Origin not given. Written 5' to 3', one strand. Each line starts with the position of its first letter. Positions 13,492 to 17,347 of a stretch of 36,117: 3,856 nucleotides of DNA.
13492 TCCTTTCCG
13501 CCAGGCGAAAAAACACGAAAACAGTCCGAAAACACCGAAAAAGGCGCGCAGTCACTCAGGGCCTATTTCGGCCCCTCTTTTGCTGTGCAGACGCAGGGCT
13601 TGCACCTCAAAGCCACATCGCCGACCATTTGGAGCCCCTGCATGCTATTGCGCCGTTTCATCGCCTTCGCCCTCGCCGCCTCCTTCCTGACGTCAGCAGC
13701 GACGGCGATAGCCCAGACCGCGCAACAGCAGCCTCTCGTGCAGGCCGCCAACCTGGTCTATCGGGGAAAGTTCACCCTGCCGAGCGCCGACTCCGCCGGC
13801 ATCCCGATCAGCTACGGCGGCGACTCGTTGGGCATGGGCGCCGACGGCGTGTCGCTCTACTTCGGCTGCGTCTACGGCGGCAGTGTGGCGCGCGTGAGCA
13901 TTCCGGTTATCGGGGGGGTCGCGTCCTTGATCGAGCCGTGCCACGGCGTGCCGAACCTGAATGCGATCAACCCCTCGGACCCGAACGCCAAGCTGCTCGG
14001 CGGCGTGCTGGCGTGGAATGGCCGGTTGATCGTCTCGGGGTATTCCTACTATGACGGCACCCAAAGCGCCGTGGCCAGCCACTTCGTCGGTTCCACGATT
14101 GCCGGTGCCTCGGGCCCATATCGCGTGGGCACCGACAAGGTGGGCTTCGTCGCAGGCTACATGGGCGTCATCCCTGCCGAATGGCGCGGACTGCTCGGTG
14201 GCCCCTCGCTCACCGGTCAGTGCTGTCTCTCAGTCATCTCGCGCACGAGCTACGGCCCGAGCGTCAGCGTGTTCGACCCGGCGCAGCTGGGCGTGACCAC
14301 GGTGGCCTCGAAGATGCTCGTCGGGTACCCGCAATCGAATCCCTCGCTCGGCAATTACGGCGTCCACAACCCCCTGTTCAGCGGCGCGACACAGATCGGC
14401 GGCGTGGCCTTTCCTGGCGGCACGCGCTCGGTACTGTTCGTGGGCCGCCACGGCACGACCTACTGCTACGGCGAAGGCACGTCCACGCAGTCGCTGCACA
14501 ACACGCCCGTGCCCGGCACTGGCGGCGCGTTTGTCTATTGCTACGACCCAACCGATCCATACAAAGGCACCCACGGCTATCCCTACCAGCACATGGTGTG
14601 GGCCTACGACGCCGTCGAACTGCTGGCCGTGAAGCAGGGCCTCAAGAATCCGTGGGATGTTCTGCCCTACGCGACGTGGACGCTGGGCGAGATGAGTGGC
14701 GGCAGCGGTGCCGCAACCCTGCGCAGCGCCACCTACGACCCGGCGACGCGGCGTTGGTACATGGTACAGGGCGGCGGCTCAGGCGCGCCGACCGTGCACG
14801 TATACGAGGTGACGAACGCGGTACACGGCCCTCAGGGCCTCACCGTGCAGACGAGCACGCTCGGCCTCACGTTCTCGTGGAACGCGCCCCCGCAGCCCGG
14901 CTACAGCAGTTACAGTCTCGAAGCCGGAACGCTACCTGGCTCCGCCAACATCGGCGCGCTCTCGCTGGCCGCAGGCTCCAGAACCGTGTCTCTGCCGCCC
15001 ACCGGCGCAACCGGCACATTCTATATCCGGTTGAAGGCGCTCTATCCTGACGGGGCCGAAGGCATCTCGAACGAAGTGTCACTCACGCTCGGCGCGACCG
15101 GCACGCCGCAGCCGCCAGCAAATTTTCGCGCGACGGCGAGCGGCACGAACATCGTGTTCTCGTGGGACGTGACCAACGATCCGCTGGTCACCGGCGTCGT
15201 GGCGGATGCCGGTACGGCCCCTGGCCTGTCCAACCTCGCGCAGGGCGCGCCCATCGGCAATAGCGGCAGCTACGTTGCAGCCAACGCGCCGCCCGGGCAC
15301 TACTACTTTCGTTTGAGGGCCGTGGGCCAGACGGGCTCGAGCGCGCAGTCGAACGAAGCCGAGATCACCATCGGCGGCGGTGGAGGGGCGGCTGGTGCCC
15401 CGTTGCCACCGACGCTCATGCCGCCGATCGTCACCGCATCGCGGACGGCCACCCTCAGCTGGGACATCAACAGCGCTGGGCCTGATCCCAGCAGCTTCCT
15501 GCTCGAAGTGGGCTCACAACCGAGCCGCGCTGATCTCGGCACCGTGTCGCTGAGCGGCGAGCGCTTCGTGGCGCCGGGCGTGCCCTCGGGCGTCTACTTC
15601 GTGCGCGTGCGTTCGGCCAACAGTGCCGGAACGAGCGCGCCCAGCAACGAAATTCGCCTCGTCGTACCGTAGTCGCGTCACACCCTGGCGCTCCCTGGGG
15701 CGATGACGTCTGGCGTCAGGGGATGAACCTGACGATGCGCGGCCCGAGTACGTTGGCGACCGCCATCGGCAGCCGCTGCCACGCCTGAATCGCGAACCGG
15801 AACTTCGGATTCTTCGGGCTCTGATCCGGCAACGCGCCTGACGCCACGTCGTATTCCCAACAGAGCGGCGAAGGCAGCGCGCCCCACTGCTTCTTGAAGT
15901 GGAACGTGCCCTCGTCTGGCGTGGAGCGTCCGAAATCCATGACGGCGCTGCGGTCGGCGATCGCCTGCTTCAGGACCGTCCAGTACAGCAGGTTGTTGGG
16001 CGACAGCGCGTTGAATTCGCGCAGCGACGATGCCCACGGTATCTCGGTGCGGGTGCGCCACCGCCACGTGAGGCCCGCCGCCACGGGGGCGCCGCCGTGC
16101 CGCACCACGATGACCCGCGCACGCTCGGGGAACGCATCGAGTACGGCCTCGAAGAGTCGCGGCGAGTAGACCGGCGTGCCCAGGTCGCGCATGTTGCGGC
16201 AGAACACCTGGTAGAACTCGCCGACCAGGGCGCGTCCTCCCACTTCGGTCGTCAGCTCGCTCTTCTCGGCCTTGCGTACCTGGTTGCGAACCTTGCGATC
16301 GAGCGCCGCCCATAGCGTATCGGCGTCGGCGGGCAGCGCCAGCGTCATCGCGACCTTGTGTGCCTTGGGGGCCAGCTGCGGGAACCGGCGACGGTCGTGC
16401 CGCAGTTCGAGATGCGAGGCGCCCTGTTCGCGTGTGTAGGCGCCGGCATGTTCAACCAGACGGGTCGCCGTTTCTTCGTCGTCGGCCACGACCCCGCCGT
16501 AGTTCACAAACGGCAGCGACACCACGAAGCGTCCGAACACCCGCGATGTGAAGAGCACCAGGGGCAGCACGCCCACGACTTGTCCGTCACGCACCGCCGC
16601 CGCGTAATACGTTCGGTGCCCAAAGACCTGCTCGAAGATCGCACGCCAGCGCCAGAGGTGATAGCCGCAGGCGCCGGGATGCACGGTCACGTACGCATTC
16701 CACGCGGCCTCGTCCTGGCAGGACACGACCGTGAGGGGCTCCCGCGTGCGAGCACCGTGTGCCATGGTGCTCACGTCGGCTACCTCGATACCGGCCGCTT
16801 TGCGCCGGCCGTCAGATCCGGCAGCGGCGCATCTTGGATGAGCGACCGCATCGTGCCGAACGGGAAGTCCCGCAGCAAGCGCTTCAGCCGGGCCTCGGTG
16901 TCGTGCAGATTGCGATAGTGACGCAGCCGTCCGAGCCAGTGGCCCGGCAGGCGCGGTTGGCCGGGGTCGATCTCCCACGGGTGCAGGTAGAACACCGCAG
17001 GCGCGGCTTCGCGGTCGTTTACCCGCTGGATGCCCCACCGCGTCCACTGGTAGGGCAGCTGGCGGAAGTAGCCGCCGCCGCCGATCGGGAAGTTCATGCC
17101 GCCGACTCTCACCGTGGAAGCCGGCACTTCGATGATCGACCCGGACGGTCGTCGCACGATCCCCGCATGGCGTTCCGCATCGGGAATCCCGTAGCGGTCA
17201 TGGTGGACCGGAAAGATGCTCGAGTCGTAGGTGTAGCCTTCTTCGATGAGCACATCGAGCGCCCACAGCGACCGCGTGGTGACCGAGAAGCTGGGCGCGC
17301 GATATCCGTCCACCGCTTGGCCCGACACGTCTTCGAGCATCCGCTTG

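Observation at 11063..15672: Tandem paralogous secreted proteins sharing an uncharacterised 370-aa Cys-containing domain inside an EPS island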

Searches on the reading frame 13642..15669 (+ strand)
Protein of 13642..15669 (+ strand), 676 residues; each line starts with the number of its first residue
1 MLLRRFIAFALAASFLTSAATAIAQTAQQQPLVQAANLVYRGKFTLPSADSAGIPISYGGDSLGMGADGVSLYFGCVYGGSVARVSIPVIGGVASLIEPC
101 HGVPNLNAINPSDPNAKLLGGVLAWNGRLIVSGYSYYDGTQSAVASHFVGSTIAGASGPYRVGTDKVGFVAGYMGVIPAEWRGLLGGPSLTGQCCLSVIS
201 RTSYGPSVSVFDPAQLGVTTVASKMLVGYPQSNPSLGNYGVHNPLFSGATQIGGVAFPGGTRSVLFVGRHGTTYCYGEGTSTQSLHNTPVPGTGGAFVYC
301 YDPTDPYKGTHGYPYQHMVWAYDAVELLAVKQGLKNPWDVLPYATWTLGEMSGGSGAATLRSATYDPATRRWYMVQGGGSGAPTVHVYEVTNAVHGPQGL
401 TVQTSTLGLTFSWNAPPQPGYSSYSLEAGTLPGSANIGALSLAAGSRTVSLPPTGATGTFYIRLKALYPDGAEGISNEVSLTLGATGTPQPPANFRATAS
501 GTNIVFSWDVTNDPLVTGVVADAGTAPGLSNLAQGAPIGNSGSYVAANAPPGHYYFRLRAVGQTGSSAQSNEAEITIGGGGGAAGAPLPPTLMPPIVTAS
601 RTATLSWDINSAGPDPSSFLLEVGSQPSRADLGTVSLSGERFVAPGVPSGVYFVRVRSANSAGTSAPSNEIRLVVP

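Call 4: search_protein_families(library=pfam, proteins=[window:13642-15669:+], max_evalue=1)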
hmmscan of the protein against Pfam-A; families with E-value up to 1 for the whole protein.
window:13642-15669:+ (676 aa): 4 families
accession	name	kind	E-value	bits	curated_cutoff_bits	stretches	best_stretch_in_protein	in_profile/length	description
PF00041.27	fn3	-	0.001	19.6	25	0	602-671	15-81/84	Fibronectin type III domain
PF13620.12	CarboxypepD_reg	-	0.063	14.1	32.3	0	532-568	28-64/82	Carboxypeptidase regulatory-like domain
PF19406.5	PKD_5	-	0.069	13.5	25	0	499-527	17-45/88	PKD-like domain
PF04151.21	PPC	-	0.23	12.8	25.9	0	498-559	10-69/70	Bacterial pre-peptidase C-terminal domain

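Call 5: search_protein_families(library=ncbifam, proteins=[window:13642-15669:+], max_evalue=1)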
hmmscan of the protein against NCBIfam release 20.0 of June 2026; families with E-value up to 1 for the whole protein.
window:13642-15669:+ (676 aa): 0 families

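Call 87: find_encoding_contigs(protein=window:13642-15669:+, flank=2000, max_places=3)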
Protein window:13642-15669:+ (676 aa): no gene with exactly this product is on record in the collection.

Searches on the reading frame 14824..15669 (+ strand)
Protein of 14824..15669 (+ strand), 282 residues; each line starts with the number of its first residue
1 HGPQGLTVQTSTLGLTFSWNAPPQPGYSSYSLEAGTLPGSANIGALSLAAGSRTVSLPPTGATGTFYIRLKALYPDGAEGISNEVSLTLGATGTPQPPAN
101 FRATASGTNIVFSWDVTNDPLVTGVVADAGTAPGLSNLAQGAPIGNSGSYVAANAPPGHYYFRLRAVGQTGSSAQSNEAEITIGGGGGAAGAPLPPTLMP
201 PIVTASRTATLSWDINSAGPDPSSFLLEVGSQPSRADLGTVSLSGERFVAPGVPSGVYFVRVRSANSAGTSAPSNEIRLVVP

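Call 59: predict_structure(alignment_id=A6)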
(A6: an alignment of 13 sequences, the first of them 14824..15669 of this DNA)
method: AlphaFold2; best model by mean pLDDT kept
length: 282 residues; sequences in the alignment: 13
mean_pLDDT: 89.4   pTM: 0.47
mean pLDDT of the five models: 89.4, 89.4, 88.4, 87.9, 87.1
residues with pLDDT >= 90: 176; 70-90: 94; 50-70: 9; < 50: 3
segments of 3 or more residues with pLDDT < 50: 186-188
pLDDT, mean of each block of 10 residues (from residue 1): 88 90 93 95 96 91 89 96 88 82 87 86 92 93 85 85 91 94 63 84 95 89 93 89 94 96 89 90 92
secondary structure, 60 per line:
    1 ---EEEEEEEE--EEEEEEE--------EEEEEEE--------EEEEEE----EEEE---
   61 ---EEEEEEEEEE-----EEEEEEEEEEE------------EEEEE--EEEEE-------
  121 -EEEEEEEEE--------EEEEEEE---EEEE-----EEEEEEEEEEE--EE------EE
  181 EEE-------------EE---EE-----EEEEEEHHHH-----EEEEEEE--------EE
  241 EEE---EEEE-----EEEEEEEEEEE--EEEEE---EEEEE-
elements in order: E4-11 E14-20 E29-35 E44-49 E54-57 E64-73 E79-89 E102-106 E109-113 E122-130 E139-145 E149-152 E158-168 E179-183 E209-214 H215-218 E224-230 E239-243 E247-250 E256-266 E269-273 E277-281

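Call 62: fold_search(model_id=the predicted structure, library=pdb)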
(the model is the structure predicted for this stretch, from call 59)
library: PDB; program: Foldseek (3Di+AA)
matches with E <= 10: 1905; with E <= 0.001: 592
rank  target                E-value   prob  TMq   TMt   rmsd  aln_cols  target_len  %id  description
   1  7mrs_A                1.5e-14  1.00  0.31  0.29  18.0       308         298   17  Zebrafish CNTN4 APPb complex (released 2022-01-05)
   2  7ndg_B                3.8e-14  1.00  0.29  0.27  23.4       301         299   17  Cryo-EM structure of the ternary complex between Netrin-1, Neogenin and Repulsive Guidance Molecule B (released 2021-03-31)
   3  5e7l                  1.5e-13  1.00  0.32  0.30  17.7       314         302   16  Crystal structure of mouse CNTN2 FN1-FN3 domains (released 2016-08-31)
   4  7mro                  1.7e-13  1.00  0.32  0.30  18.2       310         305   16  Zebrafish CNTN4 FN1-FN3 domains (released 2022-01-05)
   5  7ne1_B                4.1e-13  1.00  0.27  0.25  22.9       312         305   17  Structure of the complex between Netrin-1 and its receptor Neogenin (released 2021-03-31)
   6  5e4s                  4.3e-13  1.00  0.30  0.29  17.6       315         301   15  Crystal structure of mouse CNTN4 FN1-FN3 domains (released 2016-08-31)
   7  6tpw                  4.5e-13  1.00  0.29  0.23  22.1       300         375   17  Crystal structures of FNIII domain one through four of the human leucocyte common antigen-related protein ( LAR) (released 2020-05-13)
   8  8xkm_A                5.0e-13  1.00  0.28  0.11  27.7       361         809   14  Cryo-EM structure of human insulin receptor bound to 4 IGF-I, conformation 3 (released 2024-12-25)
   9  8v2b_B                5.5e-13  1.00  0.29  0.16  23.9       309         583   15  Cryo-EM structure of mouse type II OSM receptor complex: model for full extracellular assembly (released 2024-11-20)
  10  5e55_A                5.5e-13  1.00  0.30  0.28  15.1       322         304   15  Crystal structure of mouse CNTN6 FN1-FN3 domains (released 2016-08-31)
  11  4pbx                  6.1e-13  1.00  0.32  0.17  15.2       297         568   17  Crystal structure of the six N-terminal domains of human receptor protein tyrosine phosphatase sigma (released 2014-11-12)
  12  7mrq                  7.0e-13  1.00  0.32  0.30  21.4       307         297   16  Chicken CNTN4 FN1-FN3 domains with T751A, V752A, Y781A, E786A mutations (released 2022-01-05)
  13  5e53_D                7.4e-13  1.00  0.30  0.28  18.0       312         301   15  Crystal structure of chicken CNTN1 FN1-FN3 domains (released 2016-08-31)
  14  7v3p_A                9.5e-13  1.00  0.30  0.11  28.6       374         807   12  Cryo-EM structure of the IGF1R/insulin complex (released 2022-08-17)
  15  7mrk_D                1.2e-12  1.00  0.31  0.29  20.0       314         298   15  Chicken CNTN4 APP complex (released 2022-01-05)
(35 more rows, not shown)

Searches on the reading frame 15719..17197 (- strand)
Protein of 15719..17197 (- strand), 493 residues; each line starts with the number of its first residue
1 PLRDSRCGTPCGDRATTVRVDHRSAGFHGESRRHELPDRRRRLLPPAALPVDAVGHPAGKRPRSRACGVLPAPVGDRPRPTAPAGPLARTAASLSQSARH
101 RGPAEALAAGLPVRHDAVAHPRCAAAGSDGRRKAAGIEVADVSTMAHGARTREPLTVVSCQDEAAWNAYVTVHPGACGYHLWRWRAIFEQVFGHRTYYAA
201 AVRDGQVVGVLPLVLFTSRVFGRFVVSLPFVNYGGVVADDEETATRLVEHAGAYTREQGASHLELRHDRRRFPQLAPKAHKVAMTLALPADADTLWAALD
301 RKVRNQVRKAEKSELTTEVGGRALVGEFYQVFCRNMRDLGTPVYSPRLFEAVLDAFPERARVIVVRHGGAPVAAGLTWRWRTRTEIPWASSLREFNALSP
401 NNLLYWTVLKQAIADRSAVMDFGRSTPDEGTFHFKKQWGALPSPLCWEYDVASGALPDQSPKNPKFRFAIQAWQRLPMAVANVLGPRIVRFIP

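Call 14: search_protein_families(library=pfam, proteins=[window:15719-17197:-], max_evalue=0.001)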
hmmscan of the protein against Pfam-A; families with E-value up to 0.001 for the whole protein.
window:15719-17197:- (493 aa): 2 families
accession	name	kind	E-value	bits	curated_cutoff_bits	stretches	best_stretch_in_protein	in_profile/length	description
PF13480.13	Acetyltransf_6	-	4.6e-19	69.4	22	1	301-435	5-142/143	Acetyltransferase (GNAT) domain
PF02388.22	FemAB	-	3.2e-06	26.7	24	0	291-364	162-235/406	FemAB family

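Call 33: search_protein_families(library=ncbifam, proteins=[window:15719-17197:-], max_evalue=0.00001)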
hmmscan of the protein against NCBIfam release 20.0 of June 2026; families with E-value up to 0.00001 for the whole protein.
window:15719-17197:- (493 aa): 1 family
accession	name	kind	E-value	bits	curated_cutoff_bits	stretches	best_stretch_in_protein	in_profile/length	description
TIGR03019.1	pepcterm_femAB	equivalog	8.4e-113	376.7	260.35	1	164-493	1-330/330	FemAB family XrtA/PEP-CTERM system-associated protein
